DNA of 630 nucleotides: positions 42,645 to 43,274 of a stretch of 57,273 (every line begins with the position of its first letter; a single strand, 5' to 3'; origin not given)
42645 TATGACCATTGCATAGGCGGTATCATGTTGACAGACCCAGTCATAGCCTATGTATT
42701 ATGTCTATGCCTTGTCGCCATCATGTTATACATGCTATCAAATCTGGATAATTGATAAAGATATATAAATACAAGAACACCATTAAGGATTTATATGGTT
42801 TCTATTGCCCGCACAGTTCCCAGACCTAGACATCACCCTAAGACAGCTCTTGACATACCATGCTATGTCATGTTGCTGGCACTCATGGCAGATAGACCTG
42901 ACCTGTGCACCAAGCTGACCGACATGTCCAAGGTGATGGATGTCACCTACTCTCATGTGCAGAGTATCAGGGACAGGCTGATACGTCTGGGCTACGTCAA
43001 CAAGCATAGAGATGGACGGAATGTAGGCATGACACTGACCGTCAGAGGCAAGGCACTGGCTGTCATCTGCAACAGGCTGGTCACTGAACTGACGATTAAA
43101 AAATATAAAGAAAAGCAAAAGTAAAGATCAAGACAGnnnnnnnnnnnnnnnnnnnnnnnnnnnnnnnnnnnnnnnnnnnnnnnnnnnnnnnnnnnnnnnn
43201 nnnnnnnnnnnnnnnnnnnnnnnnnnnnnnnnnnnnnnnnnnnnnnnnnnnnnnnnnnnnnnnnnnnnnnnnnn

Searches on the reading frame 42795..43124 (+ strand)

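Call 31: search_protein_families(library=pfam, proteins=[window:42795-43124:+], max_evalue=0.01)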
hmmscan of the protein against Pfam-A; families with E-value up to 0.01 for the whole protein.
window:42795-43124:+ (109 aa): 1 family
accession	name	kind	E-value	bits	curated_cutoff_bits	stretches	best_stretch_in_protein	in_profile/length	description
PF13463.12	HTH_27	-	0.0081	16.8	22.2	0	40-85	20-68/68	Winged helix DNA-binding domain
